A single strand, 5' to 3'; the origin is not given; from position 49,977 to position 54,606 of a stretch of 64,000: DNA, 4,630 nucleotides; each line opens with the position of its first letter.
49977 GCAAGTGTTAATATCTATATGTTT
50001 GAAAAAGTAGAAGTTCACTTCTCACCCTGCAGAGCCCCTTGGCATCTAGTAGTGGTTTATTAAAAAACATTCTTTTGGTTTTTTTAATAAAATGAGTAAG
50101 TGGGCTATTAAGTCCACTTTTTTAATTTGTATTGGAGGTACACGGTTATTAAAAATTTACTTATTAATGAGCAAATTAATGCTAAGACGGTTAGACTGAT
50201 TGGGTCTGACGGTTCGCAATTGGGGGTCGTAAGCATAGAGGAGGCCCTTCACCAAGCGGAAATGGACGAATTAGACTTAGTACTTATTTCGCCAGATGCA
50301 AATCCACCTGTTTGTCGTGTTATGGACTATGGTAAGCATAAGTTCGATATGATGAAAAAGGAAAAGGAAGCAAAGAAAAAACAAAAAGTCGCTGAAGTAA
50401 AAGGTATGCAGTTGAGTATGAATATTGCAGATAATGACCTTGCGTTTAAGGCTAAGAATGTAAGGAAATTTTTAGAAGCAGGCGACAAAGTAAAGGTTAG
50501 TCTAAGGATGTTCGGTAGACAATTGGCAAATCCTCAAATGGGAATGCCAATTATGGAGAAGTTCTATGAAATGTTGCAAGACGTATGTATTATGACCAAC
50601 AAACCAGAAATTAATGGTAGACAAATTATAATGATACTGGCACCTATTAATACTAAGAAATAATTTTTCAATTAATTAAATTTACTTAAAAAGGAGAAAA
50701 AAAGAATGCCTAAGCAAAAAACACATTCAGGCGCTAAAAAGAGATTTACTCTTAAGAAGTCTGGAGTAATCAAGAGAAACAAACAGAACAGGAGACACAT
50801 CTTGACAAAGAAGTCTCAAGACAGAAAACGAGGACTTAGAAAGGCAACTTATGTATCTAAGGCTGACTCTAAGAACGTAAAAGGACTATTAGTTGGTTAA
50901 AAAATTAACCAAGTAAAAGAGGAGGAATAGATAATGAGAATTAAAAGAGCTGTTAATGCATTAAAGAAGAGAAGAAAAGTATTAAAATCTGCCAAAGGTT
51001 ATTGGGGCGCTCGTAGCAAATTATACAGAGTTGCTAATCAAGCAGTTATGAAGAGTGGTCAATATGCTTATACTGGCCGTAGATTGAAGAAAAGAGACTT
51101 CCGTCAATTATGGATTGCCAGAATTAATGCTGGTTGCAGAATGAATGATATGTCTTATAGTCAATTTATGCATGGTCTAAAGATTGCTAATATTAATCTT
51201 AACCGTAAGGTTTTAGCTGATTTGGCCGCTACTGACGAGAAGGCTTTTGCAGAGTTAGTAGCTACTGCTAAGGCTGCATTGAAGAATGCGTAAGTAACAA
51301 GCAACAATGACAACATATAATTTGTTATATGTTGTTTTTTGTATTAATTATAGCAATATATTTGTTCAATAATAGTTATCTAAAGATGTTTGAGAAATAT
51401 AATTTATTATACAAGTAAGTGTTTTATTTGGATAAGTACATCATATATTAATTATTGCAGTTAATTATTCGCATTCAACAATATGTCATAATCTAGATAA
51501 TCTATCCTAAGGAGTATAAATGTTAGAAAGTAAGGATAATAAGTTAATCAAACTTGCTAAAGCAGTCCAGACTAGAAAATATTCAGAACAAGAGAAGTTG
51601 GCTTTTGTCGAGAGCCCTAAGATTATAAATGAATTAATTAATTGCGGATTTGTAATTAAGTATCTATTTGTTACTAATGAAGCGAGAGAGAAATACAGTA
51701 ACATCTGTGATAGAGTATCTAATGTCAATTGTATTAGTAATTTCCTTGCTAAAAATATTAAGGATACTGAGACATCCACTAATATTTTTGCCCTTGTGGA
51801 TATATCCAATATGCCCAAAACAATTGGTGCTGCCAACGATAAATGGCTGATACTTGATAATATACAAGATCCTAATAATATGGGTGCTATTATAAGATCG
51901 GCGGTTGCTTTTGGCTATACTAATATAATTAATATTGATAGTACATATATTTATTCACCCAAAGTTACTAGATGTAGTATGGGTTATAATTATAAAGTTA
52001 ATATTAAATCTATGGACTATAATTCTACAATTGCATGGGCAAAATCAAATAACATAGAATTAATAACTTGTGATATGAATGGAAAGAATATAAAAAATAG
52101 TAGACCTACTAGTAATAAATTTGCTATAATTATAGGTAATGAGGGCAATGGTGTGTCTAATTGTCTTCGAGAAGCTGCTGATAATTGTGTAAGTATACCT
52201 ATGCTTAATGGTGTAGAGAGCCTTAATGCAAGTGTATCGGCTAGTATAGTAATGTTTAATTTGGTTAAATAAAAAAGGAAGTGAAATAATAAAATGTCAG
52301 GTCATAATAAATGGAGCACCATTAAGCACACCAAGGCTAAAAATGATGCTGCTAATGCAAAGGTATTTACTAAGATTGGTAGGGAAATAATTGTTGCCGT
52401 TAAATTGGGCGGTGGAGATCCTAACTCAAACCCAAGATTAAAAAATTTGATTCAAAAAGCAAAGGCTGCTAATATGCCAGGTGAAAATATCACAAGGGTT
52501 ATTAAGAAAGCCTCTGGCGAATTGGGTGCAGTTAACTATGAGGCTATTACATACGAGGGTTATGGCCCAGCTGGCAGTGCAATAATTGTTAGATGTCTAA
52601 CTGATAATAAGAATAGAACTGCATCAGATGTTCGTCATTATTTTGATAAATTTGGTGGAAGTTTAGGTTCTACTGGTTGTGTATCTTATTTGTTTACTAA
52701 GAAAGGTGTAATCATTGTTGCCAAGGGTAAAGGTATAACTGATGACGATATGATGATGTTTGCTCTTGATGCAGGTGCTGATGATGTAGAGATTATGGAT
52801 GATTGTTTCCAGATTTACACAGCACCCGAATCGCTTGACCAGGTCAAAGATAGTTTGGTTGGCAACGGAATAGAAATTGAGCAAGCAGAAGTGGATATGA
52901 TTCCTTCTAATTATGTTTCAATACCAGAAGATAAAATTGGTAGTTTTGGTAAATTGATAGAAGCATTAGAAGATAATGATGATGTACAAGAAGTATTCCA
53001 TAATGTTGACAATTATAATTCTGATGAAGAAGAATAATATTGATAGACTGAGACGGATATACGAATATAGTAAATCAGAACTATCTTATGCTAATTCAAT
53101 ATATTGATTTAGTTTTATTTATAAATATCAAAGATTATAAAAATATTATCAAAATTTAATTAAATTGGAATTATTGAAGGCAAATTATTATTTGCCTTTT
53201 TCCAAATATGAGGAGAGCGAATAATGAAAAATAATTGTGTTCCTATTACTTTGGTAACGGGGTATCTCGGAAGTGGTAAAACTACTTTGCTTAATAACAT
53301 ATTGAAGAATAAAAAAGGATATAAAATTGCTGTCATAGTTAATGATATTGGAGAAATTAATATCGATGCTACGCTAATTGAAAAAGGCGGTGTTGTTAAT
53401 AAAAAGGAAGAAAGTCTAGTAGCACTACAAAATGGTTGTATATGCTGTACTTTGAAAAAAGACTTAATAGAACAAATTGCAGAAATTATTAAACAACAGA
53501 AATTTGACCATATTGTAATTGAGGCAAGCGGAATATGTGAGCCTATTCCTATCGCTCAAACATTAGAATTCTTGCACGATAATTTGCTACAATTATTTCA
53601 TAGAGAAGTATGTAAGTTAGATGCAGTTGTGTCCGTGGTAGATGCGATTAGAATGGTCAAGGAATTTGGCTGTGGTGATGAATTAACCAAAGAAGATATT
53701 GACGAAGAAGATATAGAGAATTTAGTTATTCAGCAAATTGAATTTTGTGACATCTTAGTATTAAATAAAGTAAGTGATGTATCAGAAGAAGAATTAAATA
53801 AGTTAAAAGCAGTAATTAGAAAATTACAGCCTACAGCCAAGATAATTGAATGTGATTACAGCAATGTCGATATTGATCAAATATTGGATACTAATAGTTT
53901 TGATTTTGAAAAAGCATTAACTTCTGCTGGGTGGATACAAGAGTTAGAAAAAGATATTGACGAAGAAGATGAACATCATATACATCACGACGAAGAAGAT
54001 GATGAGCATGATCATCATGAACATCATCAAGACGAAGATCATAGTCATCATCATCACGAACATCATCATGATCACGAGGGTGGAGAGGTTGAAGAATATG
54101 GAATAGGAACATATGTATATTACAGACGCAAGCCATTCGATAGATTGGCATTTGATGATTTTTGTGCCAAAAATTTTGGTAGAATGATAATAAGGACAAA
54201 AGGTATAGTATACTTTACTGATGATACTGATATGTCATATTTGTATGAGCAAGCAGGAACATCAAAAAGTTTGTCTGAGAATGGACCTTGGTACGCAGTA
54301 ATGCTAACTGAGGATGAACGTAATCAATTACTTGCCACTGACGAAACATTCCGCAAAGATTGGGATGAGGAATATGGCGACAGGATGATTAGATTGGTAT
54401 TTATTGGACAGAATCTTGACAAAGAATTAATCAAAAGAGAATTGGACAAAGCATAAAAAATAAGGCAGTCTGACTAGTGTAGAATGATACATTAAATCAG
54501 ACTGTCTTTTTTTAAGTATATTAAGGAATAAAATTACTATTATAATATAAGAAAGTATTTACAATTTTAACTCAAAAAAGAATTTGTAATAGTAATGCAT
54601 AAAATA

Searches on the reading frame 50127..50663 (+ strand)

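Call 76: search_protein_families(library=pfam, proteins=[window:50127-50663:+], max_evalue=0.00001)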
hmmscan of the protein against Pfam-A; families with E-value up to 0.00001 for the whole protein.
window:50127-50663:+ (178 aa): 2 families
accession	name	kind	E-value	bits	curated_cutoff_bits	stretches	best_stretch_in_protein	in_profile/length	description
PF05198.21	IF3_N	-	3e-31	107.8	26.9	1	13-82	1-70/70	Translation initiation factor IF-3, N-terminal domain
PF00707.27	IF3_C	-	4.4e-28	97.5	34.8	1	90-173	2-85/86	Translation initiation factor IF-3, C-terminal domain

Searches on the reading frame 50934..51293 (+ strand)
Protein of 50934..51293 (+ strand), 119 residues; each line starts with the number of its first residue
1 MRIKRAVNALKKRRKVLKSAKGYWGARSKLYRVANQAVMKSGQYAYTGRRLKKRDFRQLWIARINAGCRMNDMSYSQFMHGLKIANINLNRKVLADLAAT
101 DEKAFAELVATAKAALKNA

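Call 77: search_protein_families(library=pfam, proteins=[window:50934-51293:+], max_evalue=0.001)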
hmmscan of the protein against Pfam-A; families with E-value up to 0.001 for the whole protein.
window:50934-51293:+ (119 aa): 1 family
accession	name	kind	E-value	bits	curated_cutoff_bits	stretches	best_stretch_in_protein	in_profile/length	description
PF00453.23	Ribosomal_L20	-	8.5e-47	158.2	30.8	1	2-108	1-107/107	Ribosomal protein L20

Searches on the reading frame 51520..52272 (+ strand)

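Call 77: search_protein_families(library=pfam, proteins=[window:51520-52272:+], max_evalue=0.001)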
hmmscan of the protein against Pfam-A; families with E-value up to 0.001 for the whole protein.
window:51520-52272:+ (250 aa): 2 families
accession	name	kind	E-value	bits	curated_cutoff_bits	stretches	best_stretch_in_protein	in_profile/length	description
PF00588.24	SpoU_methylase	-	4.3e-35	121.3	29.7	1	110-246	4-142/142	SpoU rRNA Methylase family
PF22435.1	MRM3-like_sub_bind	-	4.2e-07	30.7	27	1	7-91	1-84/84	MRM3-like substrate binding domain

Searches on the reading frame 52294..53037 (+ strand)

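Call 77: search_protein_families(library=pfam, proteins=[window:52294-53037:+], max_evalue=0.001)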
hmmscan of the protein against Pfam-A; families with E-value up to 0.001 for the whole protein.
window:52294-53037:+ (247 aa): 2 families
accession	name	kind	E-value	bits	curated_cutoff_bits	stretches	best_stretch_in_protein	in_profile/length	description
PF01709.26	Transcrip_reg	-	1.7e-61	207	27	1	82-238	1-160/160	TACO1/YebC second and third domain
PF20772.2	TACO1_YebC_N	-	1.5e-32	112.3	36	1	5-76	1-73/73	TACO1/YebC protein N-terminal domain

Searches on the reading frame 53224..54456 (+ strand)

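Call 77: search_protein_families(library=pfam, proteins=[window:53224-54456:+], max_evalue=0.001)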
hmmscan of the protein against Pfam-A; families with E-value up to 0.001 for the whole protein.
window:53224-54456:+ (410 aa): 3 families
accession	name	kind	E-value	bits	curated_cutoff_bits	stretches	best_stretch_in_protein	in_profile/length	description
PF02492.25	cobW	-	6.2e-52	176.2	20.7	1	7-208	1-179/180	CobW/HypB/UreG, nucleotide-binding domain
PF07683.19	CobW_C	-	1.1e-15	57.6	22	1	294-409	1-92/94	Cobalamin synthesis protein cobW C-terminal domain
PF01637.24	ATPase_2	-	0.00035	20.9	33.2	1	7-93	21-109/225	ATPase domain predominantly from Archaea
